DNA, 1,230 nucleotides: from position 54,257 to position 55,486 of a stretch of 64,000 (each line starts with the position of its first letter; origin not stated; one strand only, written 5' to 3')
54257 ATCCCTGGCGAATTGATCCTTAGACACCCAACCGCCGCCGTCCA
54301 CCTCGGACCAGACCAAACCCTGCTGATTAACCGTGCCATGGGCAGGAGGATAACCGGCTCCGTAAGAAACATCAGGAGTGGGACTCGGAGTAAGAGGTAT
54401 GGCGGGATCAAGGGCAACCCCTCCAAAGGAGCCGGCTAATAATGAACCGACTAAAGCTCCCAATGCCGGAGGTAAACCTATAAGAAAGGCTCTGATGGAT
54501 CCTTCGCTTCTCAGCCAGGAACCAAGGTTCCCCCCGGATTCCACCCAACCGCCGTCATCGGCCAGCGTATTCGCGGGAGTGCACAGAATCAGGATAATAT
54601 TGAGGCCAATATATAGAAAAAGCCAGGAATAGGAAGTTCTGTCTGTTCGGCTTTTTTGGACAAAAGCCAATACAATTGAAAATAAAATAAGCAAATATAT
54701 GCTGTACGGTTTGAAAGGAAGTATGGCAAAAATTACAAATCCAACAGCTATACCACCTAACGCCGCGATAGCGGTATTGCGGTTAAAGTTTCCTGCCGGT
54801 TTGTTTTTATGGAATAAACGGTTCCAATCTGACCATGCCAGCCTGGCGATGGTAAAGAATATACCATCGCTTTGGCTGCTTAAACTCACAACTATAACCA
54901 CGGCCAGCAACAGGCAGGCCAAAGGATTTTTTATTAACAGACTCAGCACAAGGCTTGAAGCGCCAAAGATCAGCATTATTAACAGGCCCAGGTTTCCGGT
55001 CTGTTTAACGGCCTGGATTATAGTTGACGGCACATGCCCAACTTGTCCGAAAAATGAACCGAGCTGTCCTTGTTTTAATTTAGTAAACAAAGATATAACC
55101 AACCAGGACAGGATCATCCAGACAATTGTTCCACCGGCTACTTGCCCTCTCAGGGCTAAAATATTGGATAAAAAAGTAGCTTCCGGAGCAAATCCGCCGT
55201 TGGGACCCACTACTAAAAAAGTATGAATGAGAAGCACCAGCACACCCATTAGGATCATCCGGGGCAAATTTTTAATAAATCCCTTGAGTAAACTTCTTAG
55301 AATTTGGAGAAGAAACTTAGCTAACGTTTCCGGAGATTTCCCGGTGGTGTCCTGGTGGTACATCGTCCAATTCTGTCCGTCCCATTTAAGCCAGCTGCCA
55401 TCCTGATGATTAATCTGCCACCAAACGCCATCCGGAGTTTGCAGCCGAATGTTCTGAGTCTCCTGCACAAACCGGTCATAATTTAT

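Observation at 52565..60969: Translationally coupled seven-gene operon joining an Fbp-type ABC importer to a membrane-anchored beta-propeller and two large proteins of unknown function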

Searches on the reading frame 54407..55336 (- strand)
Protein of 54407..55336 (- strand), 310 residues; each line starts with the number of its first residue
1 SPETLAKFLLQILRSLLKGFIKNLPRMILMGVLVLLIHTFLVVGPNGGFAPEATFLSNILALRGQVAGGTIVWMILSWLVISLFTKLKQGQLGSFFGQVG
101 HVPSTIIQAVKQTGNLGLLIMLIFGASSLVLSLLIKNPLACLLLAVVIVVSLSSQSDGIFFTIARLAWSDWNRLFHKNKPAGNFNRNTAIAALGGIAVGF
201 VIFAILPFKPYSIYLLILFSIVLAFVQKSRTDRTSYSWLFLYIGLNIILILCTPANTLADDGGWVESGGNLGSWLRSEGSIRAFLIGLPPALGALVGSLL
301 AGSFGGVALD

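Call 19: find_related_loci(query=A2, collection=genome_contigs, flank=10000)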
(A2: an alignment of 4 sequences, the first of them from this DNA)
Query A2 (310 aa) in genome_contigs; peptide patterns used: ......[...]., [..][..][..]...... (x = any residue, [..] = any of these).
260 stretches matched a pattern; 63 encode a relative of the query (tblastn E <= 1e-3); 63 distinct loci.
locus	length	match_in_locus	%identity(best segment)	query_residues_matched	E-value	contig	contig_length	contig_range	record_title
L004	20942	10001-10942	34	1-306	3e-44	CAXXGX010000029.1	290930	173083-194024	MAG: Clostridia bacterium isolate 6f746f25-b6c4-487c-b3b2-1da827f770e4 genome assembly, contig: contig_29, whole genome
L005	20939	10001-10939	34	1-306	4e-44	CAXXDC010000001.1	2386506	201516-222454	MAG: Clostridia bacterium isolate 80130c35-1b44-45cf-b5f4-dec04e696a57 genome assembly, contig: contig_1, whole genome s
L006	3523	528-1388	33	2-290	4e-37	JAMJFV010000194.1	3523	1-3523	MAG: ANME-2 cluster archaeon isolate B4-08 NODE_194_length_3523_cov_15.582757, whole genome shotgun sequence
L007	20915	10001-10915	35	1-300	6e-36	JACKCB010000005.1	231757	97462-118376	MAG: Ardenticatenaceae bacterium isolate HK-STAS-CHLO-36 HK-STAS-CHLO-36_5, whole genome shotgun sequence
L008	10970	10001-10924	30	1-302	1e-34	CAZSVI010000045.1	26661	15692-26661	MAG TPA_asm: uncultured Oscillospiraceae bacterium isolate SRP241326_co3_320 genome assembly, contig: NODE_2556_length_2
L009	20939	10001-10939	29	2-307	2e-33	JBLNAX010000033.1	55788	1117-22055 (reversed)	MAG: Acidobacteriota bacterium isolate MAG166 PRJNA951521_bin26_renamed_32, whole genome shotgun sequence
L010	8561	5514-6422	34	1-298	5e-33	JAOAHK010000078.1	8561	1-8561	MAG: Anaerolineales bacterium isolate SKW59 NODE_77_length_8561_cov_1.842763, whole genome shotgun sequence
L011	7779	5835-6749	31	2-308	1e-32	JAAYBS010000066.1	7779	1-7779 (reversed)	MAG: Syntrophomonadaceae bacterium isolate AS06rmzACSIP_353 174171_AS06, whole genome shotgun sequence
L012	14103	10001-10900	35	18-303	7e-31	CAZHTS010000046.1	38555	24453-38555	MAG TPA_asm: uncultured Anaerolineaceae bacterium isolate binchicken_co20_77 genome assembly, contig: NODE_2333_length_3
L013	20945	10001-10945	32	1-307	1e-30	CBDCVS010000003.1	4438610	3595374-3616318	MAG: Candidatus Promineifilaceae bacterium isolate 0f3264e9-d07a-4064-bd01-bd2e928dc920 genome assembly, contig: contig_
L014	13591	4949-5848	34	15-301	4e-38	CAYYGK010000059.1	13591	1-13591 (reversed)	MAG TPA_asm: uncultured Eubacteriales bacterium isolate SRP141376_co4_318 genome assembly, contig: NODE_7645_length_1359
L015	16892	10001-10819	30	14-288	2e-27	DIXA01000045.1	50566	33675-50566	MAG TPA_asm: Anaerolineales bacterium UBA6092 UBA6092_contig_7415, whole genome shotgun sequence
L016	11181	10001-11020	28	1-308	4e-26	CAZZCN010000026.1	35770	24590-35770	MAG TPA_asm: uncultured Oscillospiraceae bacterium isolate SRP272421_co1_371 genome assembly, contig: NODE_2388_length_3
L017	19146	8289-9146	32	12-297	1e-25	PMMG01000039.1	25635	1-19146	MAG: Dehalococcoidia bacterium isolate fen_1014 73.20100900_E1D.16_contig_47182, whole genome shotgun sequence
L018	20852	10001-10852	31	2-288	2e-25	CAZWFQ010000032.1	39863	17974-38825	MAG TPA_asm: uncultured Anaerolineaceae bacterium isolate SRP192927_co7_404 genome assembly, contig: NODE_1455_length_39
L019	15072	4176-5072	31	1-301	2e-25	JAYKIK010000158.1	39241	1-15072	MAG: Synechococcus sp. isolate 452999 NODE_23238385, whole genome shotgun sequence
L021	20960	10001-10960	29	2-306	1e-26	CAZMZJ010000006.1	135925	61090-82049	MAG TPA_asm: uncultured Lachnospiraceae bacterium isolate binchicken_co117_82 genome assembly, contig: NODE_164_length_1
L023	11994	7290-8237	27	2-307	2e-24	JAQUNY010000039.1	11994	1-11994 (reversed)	MAG: Eubacteriales bacterium isolate STD1_189 NODE_14423_length_11994_cov_4.104913_Sandtown_D1, whole genome shotgun seq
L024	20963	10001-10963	32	1-304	5e-24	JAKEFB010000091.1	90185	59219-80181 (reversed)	MAG: Chloroflexota bacterium isolate PMV_2.24 PMV_2.24.k101_860497, whole genome shotgun sequence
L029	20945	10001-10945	26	2-304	7e-21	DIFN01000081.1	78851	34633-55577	MAG TPA_asm: Mageeibacillus sp. UBA5747 UBA5747_contig_2349, whole genome shotgun sequence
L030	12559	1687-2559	31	2-300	9e-21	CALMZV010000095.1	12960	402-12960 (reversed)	MAG TPA_asm: uncultured Methylocystaceae bacterium isolate SRR8859111_bin.115_CONCOCT_v1.1_MAG genome assembly, contig:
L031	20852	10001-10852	26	2-293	1e-19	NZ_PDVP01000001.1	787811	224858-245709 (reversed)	Zhengella mangrovi strain X9-2-2 Scaffold1_1, whole genome shotgun sequence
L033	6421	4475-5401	29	2-305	2e-19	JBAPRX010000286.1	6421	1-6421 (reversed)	MAG: Candidatus Promineifilaceae bacterium isolate MFD01065_ilm_asm_bin18 k127_307813, whole genome shotgun sequence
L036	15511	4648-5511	31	5-300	5e-18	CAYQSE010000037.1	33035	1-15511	MAG TPA_asm: uncultured Enterobacteriaceae bacterium isolate SRP319275_co1_53 genome assembly, contig: NODE_1106_length_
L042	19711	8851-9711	28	2-287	6e-17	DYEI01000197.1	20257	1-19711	MAG TPA_asm: Anaerolinea sp. isolate Tomsk_2_67_199 Tomsk_k141_29420, whole genome shotgun sequence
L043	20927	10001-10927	21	9-303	1e-16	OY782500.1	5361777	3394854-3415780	MAG: Vallitaleaceae bacterium isolate 08788439-a597-456a-b4e9-0d8f61821b33 genome assembly, chromosome: 1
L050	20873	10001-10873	24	9-290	3e-10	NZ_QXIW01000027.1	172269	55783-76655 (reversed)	Candidatus Cryosericum hinesii strain SMC3 SMC3_27, whole genome shotgun sequence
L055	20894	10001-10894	26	9-300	2e-7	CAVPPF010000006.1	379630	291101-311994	MAG: uncultured Actinomycetota bacterium isolate MFD09964.bin.1.235 genome assembly, contig: contig_9650, whole genome s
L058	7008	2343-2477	49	259-300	5e-6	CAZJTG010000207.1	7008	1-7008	MAG TPA_asm: uncultured Solibacteraceae bacterium isolate SRP287453_co1_3 genome assembly, contig: NODE_20953_length_700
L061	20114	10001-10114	55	251-288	1e-5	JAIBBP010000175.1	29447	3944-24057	MAG: Microthrixaceae bacterium isolate SSF14 UP4B101214_NODE_1171_length_29447_cov_4.604229, whole genome shotgun sequen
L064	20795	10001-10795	25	22-281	9e-5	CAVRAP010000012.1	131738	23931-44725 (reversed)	MAG: uncultured Actinomycetota bacterium isolate MFD03551.bin.1.83 genome assembly, contig: contig_26048, whole genome s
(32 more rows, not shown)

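Call 23: find_homologous_proteins(query=A2, max_evalue=0.001)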
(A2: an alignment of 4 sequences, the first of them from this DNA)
Query A2 (4 sequences) (310 aa, profile of the alignment): 1 proteins with E <= 0.001 among 8000 candidates.
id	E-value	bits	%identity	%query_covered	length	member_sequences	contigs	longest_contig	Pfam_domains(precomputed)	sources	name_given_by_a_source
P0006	8.8e-52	194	31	74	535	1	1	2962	-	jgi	jgi:hypothetical protein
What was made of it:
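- Tried and rejected: A profile re-search of the same index returned one protein (call 23).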

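Call 28: search_protein_representatives(alignment_id=A2)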
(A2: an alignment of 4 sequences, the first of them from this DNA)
Query: 4 sequences, 308 profile positions. Proteins with E-value up to 0.001 (for the whole library): 549; up to 1e-10: 363; up to 1e-30: 158. The best 150 are listed.
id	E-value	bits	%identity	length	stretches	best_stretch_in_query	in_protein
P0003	6.1e-152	521.6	-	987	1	1-308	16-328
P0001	3.0e-137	473.3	-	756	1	1-308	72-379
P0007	6.2e-104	363.9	-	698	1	1-301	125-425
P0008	1.8e-102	359.2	-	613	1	1-305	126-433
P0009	1.5e-101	356.1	-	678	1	1-306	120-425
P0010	6.5e-96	337.6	-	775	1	2-306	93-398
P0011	6.6e-91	321.2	-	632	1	2-307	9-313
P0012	1.2e-84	300.6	-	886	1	1-308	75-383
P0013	2.2e-83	296.5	-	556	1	1-307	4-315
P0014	3.4e-81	289.3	-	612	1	1-305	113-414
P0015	2.7e-79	283.0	-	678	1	1-308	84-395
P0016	8.8e-79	281.3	-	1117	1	2-305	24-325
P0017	1.9e-78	280.2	-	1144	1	2-305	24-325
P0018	2.8e-78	279.7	-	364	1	2-306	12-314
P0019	1.1e-77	277.7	-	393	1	2-303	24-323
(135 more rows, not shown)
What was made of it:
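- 54410..55336 (-): Conserved 8-TM core of the 756-aa protein (residues ~72-380). This is the defining domain of an unannotated family. 549 clusters at E<=1e-3 in 1.84e9 representatives (call 28).
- On Unannotated 'ADDGGW' 8-TM family (defined here): The window protein scores 473 bits against the family profile (call 28).
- Tried and rejected: The exhaustive profile search (call 28) and the genome scan (call 19) were what revealed the family.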

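Call 32: search_protein_families(library=pfam, proteins=[L004:11934-13097:+, L021:11988-13016:+, L031:13664-15154:+, L017:11622-13061:+, L050:13430-14644:+, L029:12521-13372:+, L050:12535-13467:+, L033:3354-4355:+, L013:8872-9903:+, L012:11608-12387:+], max_evalue=0.01)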
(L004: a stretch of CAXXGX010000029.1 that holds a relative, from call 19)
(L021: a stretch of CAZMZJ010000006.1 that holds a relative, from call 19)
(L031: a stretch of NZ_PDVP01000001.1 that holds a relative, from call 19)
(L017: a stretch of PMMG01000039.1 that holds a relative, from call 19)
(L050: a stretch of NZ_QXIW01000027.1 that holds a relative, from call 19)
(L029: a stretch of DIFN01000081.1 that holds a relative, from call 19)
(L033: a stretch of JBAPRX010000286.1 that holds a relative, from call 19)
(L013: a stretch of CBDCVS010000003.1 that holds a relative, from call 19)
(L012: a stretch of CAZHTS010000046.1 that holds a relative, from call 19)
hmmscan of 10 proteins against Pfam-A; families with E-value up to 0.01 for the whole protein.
L004:11934-13097:+ (388 aa): 6 families
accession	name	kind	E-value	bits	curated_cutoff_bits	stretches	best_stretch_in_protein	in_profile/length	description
PF13240.11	Zn_Ribbon_1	-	1.4e-11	44.3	25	2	339-360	2-23/23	zinc-ribbon domain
PF12773.13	DZR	-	5e-10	39.8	27.3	1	339-383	1-45/45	Double zinc ribbon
PF17032.10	Zn_ribbon_15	-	5.9e-08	33.8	28.9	1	321-357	37-73/73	zinc-ribbon family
PF13248.11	Zn_ribbon_3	-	9.6e-07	28.5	27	1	339-359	5-25/26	zinc-ribbon domain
PF18912.6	DZR_2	-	0.00048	20.3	27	2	339-382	10-55/56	Double zinc ribbon domain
PF24460.1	DUF7575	-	0.0041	16.9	28.5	0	339-360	6-27/28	Domain of unknown function (DUF7575)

L021:11988-13016:+ (343 aa): 0 families

L031:13664-15154:+ (497 aa): 10 families
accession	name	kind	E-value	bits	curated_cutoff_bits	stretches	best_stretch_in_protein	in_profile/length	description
PF13240.11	Zn_Ribbon_1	-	4.1e-22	77.7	25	3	446-466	2-22/23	zinc-ribbon domain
PF13248.11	Zn_ribbon_3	-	1.9e-21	75.2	27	3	446-467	5-26/26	zinc-ribbon domain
PF12773.13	DZR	-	8.1e-16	58.4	27.3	2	446-494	1-45/45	Double zinc ribbon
PF17032.10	Zn_ribbon_15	-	1.7e-09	38.7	28.9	0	443-464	52-73/73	zinc-ribbon family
PF18912.6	DZR_2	-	1.8e-08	34.5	27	1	415-463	9-55/56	Double zinc ribbon domain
PF24460.1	DUF7575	-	4.6e-08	32.7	28.5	1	443-468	3-28/28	Domain of unknown function (DUF7575)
PF24463.1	DUF7577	-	7.1e-06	26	28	0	475-497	4-26/27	Domain of unknown function (DUF7577)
PF10571.15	UPF0547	-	0.00076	20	29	1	446-468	3-25/26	Uncharacterised protein family UPF0547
PF07191.17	Zn_ribbon_6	-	0.0011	19.3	25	0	446-495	3-47/67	Double zinc ribbon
PF08772.16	Zn_ribbon_NOB1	-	0.0061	17.1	24.9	1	415-439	10-35/72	Nin one binding (NOB1) Zn-ribbon like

L017:11622-13061:+ (480 aa): 10 families
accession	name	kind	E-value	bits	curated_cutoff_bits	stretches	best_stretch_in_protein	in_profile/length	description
PF13240.11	Zn_Ribbon_1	-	8.3e-19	67.2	25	3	459-480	2-23/23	zinc-ribbon domain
PF12773.13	DZR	-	1.8e-18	66.9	27.3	2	427-477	1-45/45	Double zinc ribbon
PF13248.11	Zn_ribbon_3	-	1.2e-13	50.4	27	3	426-446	4-24/26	zinc-ribbon domain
PF17032.10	Zn_ribbon_15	-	3.6e-10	40.9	28.9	1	455-477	51-73/73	zinc-ribbon family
PF24460.1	DUF7575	-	3.4e-09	36.3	28.5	1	456-480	3-27/28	Domain of unknown function (DUF7575)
PF18912.6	DZR_2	-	5.2e-06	26.6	27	1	426-476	9-55/56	Double zinc ribbon domain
PF14803.11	Zn_ribbon_Nudix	-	8.2e-05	22.9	25.6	0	407-433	1-31/34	Nudix N-terminal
PF01529.25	DHHC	-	0.00035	21.1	28.7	0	392-417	5-30/133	DHHC palmitoyltransferase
PF24463.1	DUF7577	-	0.00049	20.1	28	1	424-448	2-26/27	Domain of unknown function (DUF7577)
PF10571.15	UPF0547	-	0.0056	17.2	29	1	459-477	3-21/26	Uncharacterised protein family UPF0547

L050:13430-14644:+ (405 aa): 4 families
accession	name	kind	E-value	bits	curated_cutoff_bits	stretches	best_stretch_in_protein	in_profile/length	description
PF13240.11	Zn_Ribbon_1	-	3.4e-08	33.5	25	1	383-405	1-23/23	zinc-ribbon domain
PF13248.11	Zn_ribbon_3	-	1.8e-06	27.7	27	1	384-405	5-26/26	zinc-ribbon domain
PF12773.13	DZR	-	1.4e-05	25.6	27.3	1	381-402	24-45/45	Double zinc ribbon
PF24463.1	DUF7577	-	0.003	17.6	28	1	384-405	5-26/27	Domain of unknown function (DUF7577)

L029:12521-13372:+ (284 aa): 0 families

L050:12535-13467:+ (311 aa): 0 families

L033:3354-4355:+ (334 aa): 0 families

L013:8872-9903:+ (344 aa): 0 families

L012:11608-12387:+ (260 aa): 2 families
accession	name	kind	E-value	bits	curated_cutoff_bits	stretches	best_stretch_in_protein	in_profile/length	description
PF00498.31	FHA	-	3.9e-22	78.9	20.7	1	185-249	1-67/67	FHA domain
PF16697.10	Yop-YscD_cpl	-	9e-18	64.8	33.2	1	170-256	3-91/94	Inner membrane component of T3SS, cytoplasmic domain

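Call 46: search_protein_families(library=pfam, proteins=[L036:4444-9018:+, L055:9317-14164:+, L009:9656-14041:+, L030:1435-5292:+, L031:9794-13579:+, L017:8178-11525:+, L043:9926-13264:+], max_evalue=0.001)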
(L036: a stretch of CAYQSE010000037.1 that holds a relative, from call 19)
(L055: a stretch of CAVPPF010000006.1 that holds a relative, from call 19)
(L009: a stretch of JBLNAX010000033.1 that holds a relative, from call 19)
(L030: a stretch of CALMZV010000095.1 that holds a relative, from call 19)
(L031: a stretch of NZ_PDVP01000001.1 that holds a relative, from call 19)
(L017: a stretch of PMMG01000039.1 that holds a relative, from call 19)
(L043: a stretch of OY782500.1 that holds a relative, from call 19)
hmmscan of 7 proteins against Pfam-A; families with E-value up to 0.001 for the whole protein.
L036:4444-9018:+ (1525 aa): 3 families
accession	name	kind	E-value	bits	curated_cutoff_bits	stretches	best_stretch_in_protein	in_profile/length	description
PF05593.20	RHS_repeat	-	2.5e-70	232.1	22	6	976-1005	2-32/38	RHS Repeat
PF20148.4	DUF6531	-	5e-05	24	24.1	0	422-488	3-70/74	Domain of unknown function (DUF6531)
PF25023.1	TEN_YD-shell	-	0.0005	18.7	50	0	819-914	51-148/909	Teneurin YD-shell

L055:9317-14164:+ (1616 aa): 0 families

L009:9656-14041:+ (1462 aa): 5 families
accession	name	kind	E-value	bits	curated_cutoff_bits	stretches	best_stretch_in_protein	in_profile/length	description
PF13240.11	Zn_Ribbon_1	-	1.6e-12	47.2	25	2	15-34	1-20/23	zinc-ribbon domain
PF12773.13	DZR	-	5.6e-09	36.5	27.3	1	16-62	1-45/45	Double zinc ribbon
PF13248.11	Zn_ribbon_3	-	1.6e-07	31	27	1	43-65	4-26/26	zinc-ribbon domain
PF24460.1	DUF7575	-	4.9e-07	29.4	28.5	0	40-65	2-27/28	Domain of unknown function (DUF7575)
PF17032.10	Zn_ribbon_15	-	4e-05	24.8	28.9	0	12-34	51-73/73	zinc-ribbon family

L030:1435-5292:+ (1286 aa): 3 families
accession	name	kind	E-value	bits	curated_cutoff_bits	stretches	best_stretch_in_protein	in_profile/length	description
PF13240.11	Zn_Ribbon_1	-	1.2e-05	25.4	25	1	2-21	1-20/23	zinc-ribbon domain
PF13248.11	Zn_ribbon_3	-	5e-05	23.1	27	1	2-24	4-26/26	zinc-ribbon domain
PF12773.13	DZR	-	0.00023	21.7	27.3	1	3-25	1-23/45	Double zinc ribbon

L031:9794-13579:+ (1262 aa): 3 families
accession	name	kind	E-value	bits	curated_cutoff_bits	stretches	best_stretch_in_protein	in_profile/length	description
PF13240.11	Zn_Ribbon_1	-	9.2e-09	35.3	25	1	3-24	1-22/23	zinc-ribbon domain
PF13248.11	Zn_ribbon_3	-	0.00029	20.6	27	1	4-24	5-25/26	zinc-ribbon domain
PF12773.13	DZR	-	0.00062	20.3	27.3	1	4-22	27-45/45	Double zinc ribbon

L017:8178-11525:+ (1116 aa): 0 families

L043:9926-13264:+ (1113 aa): 0 families

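Call 52: search_protein_families(library=padloc, proteins=[L004:11934-13097:+, L050:13430-14644:+], max_evalue=0.01)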
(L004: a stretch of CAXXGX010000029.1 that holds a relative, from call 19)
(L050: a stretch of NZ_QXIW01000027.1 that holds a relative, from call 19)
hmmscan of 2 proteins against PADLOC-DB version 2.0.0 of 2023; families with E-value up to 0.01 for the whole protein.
L004:11934-13097:+ (388 aa): 1 family
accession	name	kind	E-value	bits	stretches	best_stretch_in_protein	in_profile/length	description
PDLC01292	Cas10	-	0.0046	14.5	1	290-348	250-306/387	CAS-III; effector_LS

L050:13430-14644:+ (405 aa): 0 families

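Call 53: search_protein_families(library=ncbifam, proteins=[L004:9947-11914:+, L050:9689-12523:+, L013:9959-12373:+, L004:11934-13097:+, L031:13664-15154:+, L050:13430-14644:+, L050:12535-13467:+, L013:8872-9903:+, L031:8650-9771:+], max_evalue=0.001)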
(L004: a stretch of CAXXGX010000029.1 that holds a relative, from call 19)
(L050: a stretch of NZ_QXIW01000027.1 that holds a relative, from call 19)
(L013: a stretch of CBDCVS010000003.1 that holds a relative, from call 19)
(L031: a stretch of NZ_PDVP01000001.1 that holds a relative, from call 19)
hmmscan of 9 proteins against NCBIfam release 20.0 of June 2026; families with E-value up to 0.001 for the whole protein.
L004:9947-11914:+ (656 aa): 0 families

L050:9689-12523:+ (945 aa): 0 families

L013:9959-12373:+ (805 aa): 4 families
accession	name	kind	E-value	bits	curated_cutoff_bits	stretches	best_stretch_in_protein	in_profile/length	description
NF049868.1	FhaB_Rv0019c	equivalog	9.3e-14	51.8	125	1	722-798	79-156/158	FHA domain-containing protein FhaB/FipA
NF041660.2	oxygluDhInhib_OdhI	equivalog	4.3e-12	46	200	1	707-797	38-124/130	oxoglutarate dehydrogenase inhibitor Odhl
NF033760.1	gliding_GltG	equivalog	6.8e-12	44.7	650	1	731-802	27-98/650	adventurous gliding motility protein GltG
NF052573.1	HisKinEspAMyxo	equivalog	1.7e-11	42.9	1400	1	701-796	20-114/755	serine histidine kinase EspA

L004:11934-13097:+ (388 aa): 0 families

L031:13664-15154:+ (497 aa): 2 families
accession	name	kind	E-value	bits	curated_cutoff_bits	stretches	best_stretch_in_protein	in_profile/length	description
NF045510.1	4Cys_prefix_kin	domain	1.2e-05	25.4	24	0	477-497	5-26/26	4-Cys prefix domain-containing protein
NF009146.0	PRK12496.1-3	equivalog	0.00081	19.1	268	0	459-484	124-149/162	hypothetical protein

L050:13430-14644:+ (405 aa): 1 family
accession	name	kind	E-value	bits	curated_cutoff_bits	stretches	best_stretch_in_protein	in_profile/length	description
NF045510.1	4Cys_prefix_kin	domain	0.00031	20.9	24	0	382-391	17-26/26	4-Cys prefix domain-containing protein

L050:12535-13467:+ (311 aa): 0 families

L013:8872-9903:+ (344 aa): 0 families

L031:8650-9771:+ (374 aa): 1 family
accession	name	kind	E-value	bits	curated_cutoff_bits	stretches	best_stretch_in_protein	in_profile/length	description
NF052228.1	T9SS_PorZ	equivalog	4.9e-08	31.9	260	0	222-343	431-561/757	type IX secretion system anionic LPS delivery protein PorZ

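Call 68: search_solved_structures(query=A4, max_evalue=1)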
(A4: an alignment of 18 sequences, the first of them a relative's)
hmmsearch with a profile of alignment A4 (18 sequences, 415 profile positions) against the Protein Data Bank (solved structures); distinct sequences matched with E-value up to 1: 48.
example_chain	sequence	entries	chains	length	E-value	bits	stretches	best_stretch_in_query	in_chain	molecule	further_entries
8s05_C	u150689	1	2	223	2e-05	26.9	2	385-411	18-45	Conserved protein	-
5a8i_A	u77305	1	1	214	8.1e-05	24.9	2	304-381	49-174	ARNA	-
7rj3_A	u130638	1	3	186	0.0018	20.5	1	318-401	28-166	Glycogen accumulation regulator GarA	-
6i2p_D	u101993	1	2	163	0.0028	19.9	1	322-401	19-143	Glycogen accumulation regulator GarA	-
2kb3_A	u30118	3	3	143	0.0029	19.8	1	313-401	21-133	Oxoglutarate dehydrogenase inhibitor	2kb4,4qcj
8p5x_G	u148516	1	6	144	0.0029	19.8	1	313-401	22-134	Oxoglutarate dehydrogenase inhibitor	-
2kfu_A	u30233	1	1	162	0.0031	19.7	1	323-401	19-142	Rv1827 pThr 22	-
9fhl_C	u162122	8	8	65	0.0079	18.4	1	353-406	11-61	Small zinc finger protein HVO-2753-like zinc-binding pocket domain-containing protein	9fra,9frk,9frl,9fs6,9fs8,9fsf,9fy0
7oqy_Y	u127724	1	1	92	0.008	18.4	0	370-395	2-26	DNA-directed RNA polymerase, subunit M (RpoM-2)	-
2kkl_A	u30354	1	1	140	0.01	18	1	331-401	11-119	Uncharacterized protein Mb1858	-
4v4n_BY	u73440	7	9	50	0.022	16.9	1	359-395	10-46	30S ribosomal protein S27AE | 30S ribosomal protein eS27 | Small ribosomal subunit protein eS31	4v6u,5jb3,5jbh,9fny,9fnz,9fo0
4v4n_Ag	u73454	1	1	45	0.03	16.5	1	384-411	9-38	50S ribosomal protein L40E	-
4v6u_Bg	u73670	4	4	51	0.037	16.2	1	384-411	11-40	50S ribosomal protein L40e | Large ribosomal subunit protein eL40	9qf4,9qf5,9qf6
6tmf_Z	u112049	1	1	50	0.038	16.1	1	364-395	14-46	30S ribosomal protein S27ae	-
9sfa_A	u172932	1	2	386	0.041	16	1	382-409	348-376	Putative regulatory protein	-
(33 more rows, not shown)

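Call 69: search_solved_structures(query=A2, max_evalue=1)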
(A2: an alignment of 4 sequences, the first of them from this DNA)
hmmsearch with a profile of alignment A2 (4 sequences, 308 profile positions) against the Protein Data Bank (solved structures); distinct sequences matched with E-value up to 1: 3.
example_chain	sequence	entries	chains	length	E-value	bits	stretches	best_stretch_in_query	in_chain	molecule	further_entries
6vfi_A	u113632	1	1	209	0.00037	23.1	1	218-266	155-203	O43_dn18A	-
7mwr_B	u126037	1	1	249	0.11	14.9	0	100-168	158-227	LHD101B4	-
9drl_A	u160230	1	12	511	0.65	12.4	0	101-168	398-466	T33-549_B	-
